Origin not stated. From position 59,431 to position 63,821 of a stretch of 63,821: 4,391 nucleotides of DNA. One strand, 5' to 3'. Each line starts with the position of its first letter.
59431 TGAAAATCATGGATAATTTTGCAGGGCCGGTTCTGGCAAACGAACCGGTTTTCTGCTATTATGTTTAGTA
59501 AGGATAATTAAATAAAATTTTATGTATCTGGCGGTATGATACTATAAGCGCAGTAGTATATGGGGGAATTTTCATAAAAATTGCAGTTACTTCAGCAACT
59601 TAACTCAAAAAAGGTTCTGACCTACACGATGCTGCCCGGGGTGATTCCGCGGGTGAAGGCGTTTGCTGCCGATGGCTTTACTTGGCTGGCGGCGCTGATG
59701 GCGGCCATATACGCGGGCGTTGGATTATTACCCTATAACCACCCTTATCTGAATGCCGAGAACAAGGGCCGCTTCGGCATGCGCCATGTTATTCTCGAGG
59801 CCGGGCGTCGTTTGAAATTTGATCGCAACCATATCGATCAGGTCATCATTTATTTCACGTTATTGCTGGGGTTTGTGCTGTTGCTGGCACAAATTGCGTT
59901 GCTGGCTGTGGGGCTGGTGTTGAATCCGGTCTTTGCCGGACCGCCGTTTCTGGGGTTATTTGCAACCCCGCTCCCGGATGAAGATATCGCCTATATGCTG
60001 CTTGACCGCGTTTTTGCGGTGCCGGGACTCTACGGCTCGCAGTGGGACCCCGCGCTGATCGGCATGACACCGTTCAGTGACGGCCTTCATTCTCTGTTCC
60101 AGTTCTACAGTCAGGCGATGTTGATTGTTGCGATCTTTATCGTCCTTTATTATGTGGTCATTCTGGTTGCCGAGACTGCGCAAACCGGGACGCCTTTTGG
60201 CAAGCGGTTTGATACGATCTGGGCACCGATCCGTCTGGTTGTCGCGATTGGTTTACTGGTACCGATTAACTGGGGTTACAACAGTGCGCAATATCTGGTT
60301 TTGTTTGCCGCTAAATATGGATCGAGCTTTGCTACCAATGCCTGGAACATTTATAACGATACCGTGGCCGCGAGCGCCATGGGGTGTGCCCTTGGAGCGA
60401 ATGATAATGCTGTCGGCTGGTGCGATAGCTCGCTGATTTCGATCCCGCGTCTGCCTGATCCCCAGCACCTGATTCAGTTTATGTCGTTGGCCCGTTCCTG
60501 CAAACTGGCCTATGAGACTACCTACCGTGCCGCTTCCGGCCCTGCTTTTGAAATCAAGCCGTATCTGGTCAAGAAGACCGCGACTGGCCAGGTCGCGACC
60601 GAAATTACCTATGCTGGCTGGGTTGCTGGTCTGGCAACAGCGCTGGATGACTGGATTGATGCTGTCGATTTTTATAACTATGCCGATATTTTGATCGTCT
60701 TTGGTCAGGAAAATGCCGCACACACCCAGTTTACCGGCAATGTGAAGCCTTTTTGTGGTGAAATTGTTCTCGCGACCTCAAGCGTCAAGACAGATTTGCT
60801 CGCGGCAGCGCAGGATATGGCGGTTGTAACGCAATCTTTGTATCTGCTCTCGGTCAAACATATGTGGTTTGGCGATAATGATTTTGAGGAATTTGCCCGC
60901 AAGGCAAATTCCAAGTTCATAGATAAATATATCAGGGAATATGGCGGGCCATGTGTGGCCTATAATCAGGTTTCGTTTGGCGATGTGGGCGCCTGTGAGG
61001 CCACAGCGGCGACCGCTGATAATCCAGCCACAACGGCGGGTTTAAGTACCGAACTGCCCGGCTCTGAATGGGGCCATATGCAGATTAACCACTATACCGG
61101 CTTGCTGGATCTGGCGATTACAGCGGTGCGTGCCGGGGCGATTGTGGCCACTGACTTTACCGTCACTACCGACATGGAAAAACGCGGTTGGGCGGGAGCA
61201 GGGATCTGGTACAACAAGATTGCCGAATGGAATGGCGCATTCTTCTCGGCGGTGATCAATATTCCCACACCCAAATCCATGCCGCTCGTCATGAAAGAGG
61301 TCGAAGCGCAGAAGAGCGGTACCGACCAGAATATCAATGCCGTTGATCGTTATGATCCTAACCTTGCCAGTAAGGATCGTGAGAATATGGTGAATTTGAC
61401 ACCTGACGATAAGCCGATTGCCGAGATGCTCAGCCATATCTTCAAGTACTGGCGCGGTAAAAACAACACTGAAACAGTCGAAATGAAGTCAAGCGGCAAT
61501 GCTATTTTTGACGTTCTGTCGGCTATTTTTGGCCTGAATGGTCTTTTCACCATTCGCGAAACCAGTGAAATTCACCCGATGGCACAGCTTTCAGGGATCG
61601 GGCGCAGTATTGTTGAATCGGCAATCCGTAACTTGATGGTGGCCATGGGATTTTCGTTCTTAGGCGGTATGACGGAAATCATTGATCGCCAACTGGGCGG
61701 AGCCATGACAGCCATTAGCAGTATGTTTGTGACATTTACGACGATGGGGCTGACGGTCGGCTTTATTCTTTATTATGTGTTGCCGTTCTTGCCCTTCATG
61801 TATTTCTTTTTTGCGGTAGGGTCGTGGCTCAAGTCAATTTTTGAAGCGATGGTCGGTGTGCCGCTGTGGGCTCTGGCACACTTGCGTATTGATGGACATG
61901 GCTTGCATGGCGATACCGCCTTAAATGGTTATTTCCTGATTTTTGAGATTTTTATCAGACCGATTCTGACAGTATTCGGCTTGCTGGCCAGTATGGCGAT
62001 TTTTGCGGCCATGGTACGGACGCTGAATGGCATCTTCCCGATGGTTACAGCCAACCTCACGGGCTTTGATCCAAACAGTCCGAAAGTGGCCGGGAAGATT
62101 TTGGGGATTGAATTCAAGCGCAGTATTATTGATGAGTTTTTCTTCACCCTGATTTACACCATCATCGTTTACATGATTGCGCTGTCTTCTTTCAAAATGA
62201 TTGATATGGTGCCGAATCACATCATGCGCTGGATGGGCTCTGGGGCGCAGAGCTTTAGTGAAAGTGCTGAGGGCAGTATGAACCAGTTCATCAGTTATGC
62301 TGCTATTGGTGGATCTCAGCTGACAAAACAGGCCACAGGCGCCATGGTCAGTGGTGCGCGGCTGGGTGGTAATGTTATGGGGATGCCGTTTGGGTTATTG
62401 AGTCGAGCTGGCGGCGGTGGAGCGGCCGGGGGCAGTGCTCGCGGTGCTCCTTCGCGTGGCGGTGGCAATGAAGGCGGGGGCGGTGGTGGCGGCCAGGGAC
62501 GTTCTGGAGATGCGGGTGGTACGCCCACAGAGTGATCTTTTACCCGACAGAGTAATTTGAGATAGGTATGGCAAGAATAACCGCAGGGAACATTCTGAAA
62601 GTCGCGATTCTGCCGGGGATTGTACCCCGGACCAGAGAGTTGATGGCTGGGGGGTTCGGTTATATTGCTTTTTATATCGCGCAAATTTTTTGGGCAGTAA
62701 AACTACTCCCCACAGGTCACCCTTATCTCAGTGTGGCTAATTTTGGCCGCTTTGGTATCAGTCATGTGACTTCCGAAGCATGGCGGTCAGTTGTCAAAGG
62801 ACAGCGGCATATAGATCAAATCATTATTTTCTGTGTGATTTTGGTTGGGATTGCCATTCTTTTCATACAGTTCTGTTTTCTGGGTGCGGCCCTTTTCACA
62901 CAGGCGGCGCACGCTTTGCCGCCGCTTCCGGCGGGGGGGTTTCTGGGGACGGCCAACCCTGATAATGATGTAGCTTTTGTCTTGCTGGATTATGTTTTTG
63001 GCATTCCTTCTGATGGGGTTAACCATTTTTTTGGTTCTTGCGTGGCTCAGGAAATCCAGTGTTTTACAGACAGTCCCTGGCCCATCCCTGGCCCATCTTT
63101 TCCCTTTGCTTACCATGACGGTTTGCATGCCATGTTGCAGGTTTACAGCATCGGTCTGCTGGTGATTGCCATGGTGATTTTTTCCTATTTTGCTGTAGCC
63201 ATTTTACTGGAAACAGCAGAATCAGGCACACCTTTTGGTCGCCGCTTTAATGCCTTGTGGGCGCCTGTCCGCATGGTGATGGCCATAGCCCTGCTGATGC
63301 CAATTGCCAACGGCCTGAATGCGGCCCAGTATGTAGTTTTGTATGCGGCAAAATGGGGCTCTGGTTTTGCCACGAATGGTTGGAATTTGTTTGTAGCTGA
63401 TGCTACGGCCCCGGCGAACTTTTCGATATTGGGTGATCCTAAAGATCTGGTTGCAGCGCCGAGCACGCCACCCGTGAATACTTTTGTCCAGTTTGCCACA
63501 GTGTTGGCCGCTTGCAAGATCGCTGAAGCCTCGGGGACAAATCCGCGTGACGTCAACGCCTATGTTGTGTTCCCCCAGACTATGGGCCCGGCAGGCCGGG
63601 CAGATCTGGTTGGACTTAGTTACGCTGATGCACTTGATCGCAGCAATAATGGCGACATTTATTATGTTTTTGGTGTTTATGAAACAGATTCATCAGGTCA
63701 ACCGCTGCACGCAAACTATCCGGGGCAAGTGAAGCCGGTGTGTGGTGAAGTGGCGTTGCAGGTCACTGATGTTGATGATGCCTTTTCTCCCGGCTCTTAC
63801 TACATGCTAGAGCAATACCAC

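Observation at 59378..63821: Tandem giant DotA/TraY-like membrane protein paralogs with no other visible secretion genes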

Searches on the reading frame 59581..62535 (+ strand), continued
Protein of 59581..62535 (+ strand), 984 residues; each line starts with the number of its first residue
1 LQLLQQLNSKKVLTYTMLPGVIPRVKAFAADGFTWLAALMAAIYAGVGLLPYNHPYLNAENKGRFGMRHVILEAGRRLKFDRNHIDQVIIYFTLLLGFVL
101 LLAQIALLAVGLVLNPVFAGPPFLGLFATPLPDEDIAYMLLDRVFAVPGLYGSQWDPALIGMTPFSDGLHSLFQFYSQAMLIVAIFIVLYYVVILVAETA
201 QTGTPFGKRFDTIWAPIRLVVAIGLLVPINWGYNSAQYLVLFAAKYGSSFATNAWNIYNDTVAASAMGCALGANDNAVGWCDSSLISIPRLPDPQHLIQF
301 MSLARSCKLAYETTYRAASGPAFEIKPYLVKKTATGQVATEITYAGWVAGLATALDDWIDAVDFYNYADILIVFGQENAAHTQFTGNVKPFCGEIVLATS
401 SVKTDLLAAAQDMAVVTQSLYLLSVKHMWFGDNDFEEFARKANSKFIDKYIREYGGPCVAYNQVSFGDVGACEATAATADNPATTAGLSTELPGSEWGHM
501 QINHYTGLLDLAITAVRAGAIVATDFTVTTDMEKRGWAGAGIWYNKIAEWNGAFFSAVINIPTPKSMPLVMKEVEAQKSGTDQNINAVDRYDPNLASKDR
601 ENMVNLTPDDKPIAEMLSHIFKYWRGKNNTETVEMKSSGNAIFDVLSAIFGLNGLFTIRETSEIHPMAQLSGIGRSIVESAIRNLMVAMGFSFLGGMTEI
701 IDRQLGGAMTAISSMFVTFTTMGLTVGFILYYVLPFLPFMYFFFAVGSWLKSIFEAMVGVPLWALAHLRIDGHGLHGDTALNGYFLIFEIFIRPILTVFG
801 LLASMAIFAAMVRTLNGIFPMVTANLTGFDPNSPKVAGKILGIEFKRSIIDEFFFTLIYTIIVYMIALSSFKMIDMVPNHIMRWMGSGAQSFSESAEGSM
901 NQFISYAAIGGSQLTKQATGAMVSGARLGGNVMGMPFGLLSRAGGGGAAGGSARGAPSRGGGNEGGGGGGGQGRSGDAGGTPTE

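Call 82: predict_structure(alignment_id=A2)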
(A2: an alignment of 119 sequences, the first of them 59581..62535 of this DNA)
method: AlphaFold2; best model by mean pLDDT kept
length: 984 residues; sequences in the alignment: 119
mean_pLDDT: 84.5   pTM: 0.77
mean pLDDT of the five models: 84.5, 82.4, 81.5, 81.2, 80.4
residues with pLDDT >= 90: 537; 70-90: 302; 50-70: 86; < 50: 59
segments of 3 or more residues with pLDDT < 50: 1-8, 15-18, 942-981
pLDDT, mean of each block of 10 residues (from residue 1): 47 50 66 85 94 93 89 95 93 92 81 57 74 96 95 96 94 94 91 85 71 76 91 94 96 94 83 84 93 94 98 89 94 96 85 91 95 97 97 96 82 94 96 97 97 96 94 89 91 94 95 94 92 94 92 93 96 93 86 79 87 97 84 75 76 65 90 90 83 74 80 86 90 92 93 94 84 63 89 95 94 91 79 57 66 86 94 91 75 78 84 83 81 60 44 43 39 38 42
secondary structure, 60 per line:
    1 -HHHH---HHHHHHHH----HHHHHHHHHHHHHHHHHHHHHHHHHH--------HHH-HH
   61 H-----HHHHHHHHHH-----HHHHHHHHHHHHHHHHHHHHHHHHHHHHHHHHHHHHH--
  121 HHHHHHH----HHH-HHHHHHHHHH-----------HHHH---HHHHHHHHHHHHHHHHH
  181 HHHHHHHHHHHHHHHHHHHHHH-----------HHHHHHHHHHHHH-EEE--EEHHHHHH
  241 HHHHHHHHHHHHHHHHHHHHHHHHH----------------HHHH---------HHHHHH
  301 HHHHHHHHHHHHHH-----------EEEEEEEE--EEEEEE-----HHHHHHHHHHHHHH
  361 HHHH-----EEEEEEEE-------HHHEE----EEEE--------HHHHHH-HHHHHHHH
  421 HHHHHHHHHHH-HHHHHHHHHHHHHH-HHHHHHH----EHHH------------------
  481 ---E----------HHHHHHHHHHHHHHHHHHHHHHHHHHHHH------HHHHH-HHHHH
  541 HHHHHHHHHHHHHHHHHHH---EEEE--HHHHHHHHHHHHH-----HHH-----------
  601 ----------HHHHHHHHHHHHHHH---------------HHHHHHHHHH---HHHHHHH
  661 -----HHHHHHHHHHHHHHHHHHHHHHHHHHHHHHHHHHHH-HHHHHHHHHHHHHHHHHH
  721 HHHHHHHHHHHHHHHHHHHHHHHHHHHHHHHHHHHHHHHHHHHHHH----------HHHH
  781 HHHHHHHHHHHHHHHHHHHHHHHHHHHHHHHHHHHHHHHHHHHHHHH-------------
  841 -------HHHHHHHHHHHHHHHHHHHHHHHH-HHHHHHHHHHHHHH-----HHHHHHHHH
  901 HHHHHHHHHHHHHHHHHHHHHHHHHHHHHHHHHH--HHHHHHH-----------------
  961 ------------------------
elements in order (helices of 4 or more, strands of 3 or more residues): H2-5 H9-16 H21-46 H67-76 H82-118 H121-127 H136-145 H157-160 H164-202 H214-226 E228-230 H235-265 H282-285 H295-314 E326-333 E336-341 H347-364 E370-377 E394-397 H406-411 H413-431 H433-446 H448-454 H495-523 H530-534 H536-559 E563-566 H569-581 H611-625 H641-650 H654-660 H666-701 H703-766 H777-827 H848-871 H873-886 H892-934 H937-943

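Call 84: fold_search(model_id=the predicted structure, library=pdb)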
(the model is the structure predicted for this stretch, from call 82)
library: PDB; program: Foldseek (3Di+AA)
matches with E <= 10: 134; with E <= 0.001: 1
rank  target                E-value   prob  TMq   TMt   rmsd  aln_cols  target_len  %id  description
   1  9ngy_FP1              1.7e-13  1.00  0.41  0.46  14.0       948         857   16  In situ cryo-EM structure of protochannel (DotA-IcmX) of the Legionella Dot/Icm T4SS machine (released 2025-09-17)
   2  9cfc_R                3.4e-01  0.04  0.06  0.08  38.7       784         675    9  Cryo-EM structure of human kidney V-ATPase state 2 (released 2025-08-06)
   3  8b23_A                4.3e-01  0.04  0.06  0.08  36.5       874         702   10  Time-resolved structure of K+-dependent Na+-PPase from Thermotoga maritima 600-seconds post reaction initiation with N (released 2024-01-17)
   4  9g8k_B                5.1e-01  0.06  0.09  0.11  32.6       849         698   11  Structure of K+-dependent Na+-PPase from Thermotoga maritima in complex with Ca2+ and Etidronate (released 2025-06-04)
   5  7qks                  5.7e-01  0.03  0.07  0.07  45.1      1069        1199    9  Cryo-EM structure of ABC transporter STE6-2p from Pichia pastoris in apo conformation at 3.1 A resolution (released 2022-10-26)
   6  9brb_a                6.5e-01  0.06  0.08  0.09  35.0       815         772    9  Synaptic Vesicle V-ATPase with synaptophysin and SidK, State 1 (released 2024-06-26)
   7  7we4_A                7.0e-01  0.03  0.07  0.06  42.7       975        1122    9  Human Nav1.8 with A-803467, class I (released 2022-08-03)
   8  5y5x_N                9.3e-01  0.02  0.05  0.07  35.1       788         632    9  V/A-type ATPase/synthase from Thermus thermophilus, rotational state 1 (released 2018-01-17)
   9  7qkr                  9.7e-01  0.02  0.07  0.06  43.6      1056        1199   10  Cryo-EM structure of ABC transporter STE6-2p from Pichia pastoris with Verapamil at 3.2 A resolution (released 2022-10-26)
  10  9hvy                  9.7e-01  0.02  0.06  0.05  37.9       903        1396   11  Cryo-EM structure of human separase-SCC1 (1-631) fusion protein (released 2026-01-14)
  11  8i5b_A                1.0e+00  0.02  0.06  0.05  42.3      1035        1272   11  Structure of human Nav1.7 in complex with bupivacaine (released 2023-06-14)
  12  8fbp_N                1.1e+00  0.03  0.05  0.08  25.6       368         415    8  Glutamine synthetase from Pseudomonas aeruginosa, filament double-unit in compressed conformation (released 2024-02-14)
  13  7xmf_A                1.2e+00  0.02  0.07  0.06  42.8       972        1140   10  Cryo-EM structure of human NaV1.7/beta1/beta2-Nav1.7-IN2 (released 2022-11-30)
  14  7sqc_1J               1.9e+00  0.07  0.07  0.15  45.1       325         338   13  Ciliary C1 central pair apparatus isolated from Chlamydomonas reinhardtii (released 2022-04-13)
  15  8gel_A                2.0e+00  0.04  0.07  0.12  26.9       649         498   11  Cryo-EM structure of synthetic tetrameric building block sC4 (released 2024-03-13)
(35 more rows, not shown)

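Call 89: find_related_loci(query=A1, collection=metagenome_contigs, flank=10000)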
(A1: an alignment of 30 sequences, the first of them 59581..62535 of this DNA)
Query A1 (984 aa) in metagenome_contigs; peptide patterns used: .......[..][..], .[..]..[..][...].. (x = any residue, [..] = any of these).
241 stretches matched a pattern; 154 encode a relative of the query (tblastn E <= 1e-3); the best 80 are kept; 70 distinct loci.
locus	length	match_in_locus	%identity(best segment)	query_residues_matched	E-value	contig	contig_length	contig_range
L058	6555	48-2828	63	1-948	0e+0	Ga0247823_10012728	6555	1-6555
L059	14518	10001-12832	62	1-965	0e+0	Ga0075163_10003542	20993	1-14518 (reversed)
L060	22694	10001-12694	45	4-942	0e+0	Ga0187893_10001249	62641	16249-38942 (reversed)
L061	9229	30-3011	42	4-954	0e+0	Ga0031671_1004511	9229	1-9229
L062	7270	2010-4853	43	1-906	0e+0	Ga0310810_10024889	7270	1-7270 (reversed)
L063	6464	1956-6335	43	2-921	0e+0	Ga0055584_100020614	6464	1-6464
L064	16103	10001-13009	39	4-931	0e+0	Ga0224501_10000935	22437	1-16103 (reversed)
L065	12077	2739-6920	40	5-937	0e+0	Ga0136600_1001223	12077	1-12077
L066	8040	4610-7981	39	3-929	0e+0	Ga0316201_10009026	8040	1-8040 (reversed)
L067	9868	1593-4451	39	5-934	0e+0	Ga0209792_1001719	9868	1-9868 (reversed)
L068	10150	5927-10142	39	1-922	0e+0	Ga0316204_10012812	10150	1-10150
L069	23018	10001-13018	38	3-920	0e+0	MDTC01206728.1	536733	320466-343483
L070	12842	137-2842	38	4-928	0e+0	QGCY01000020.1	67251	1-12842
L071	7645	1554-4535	38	3-932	0e+0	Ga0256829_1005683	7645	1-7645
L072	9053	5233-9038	38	4-962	0e+0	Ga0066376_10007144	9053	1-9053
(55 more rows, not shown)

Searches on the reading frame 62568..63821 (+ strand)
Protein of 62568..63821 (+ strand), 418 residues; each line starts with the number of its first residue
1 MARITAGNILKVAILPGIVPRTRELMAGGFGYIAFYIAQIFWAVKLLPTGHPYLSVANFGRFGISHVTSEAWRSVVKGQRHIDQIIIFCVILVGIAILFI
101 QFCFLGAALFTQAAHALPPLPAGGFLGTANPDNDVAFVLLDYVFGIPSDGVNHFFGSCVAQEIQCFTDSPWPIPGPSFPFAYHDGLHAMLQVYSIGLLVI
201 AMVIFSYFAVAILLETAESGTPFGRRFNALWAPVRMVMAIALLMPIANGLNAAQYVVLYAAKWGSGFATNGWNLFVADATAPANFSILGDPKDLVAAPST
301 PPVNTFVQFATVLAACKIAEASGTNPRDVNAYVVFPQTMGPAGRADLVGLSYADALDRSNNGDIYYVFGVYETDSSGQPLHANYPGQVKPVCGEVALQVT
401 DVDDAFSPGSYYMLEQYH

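Call 3: search_protein_families(library=ncbifam, proteins=[window:62568-63821:+], max_evalue=1)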
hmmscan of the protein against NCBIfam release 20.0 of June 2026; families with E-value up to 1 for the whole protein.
window:62568-63821:+ (418 aa): 3 families
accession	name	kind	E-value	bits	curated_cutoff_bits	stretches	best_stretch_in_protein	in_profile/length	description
TIGR04346.1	DotA_TraY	subfamily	2.2e-28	99.2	100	1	176-323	23-160/656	DotA/TraY family protein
NF033886.1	T4SS_DotA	equivalog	3.8e-14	52.6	500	1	188-274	29-115/790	type IVB secretion system protein DotA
NF004633.0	PRK05978.1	subfamily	0.19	11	187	1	200-254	75-129/149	hypothetical protein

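Call 4: search_protein_families(library=pfam, proteins=[window:62568-63821:+], max_evalue=1)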
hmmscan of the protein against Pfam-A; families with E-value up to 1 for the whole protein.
window:62568-63821:+ (418 aa): 0 families
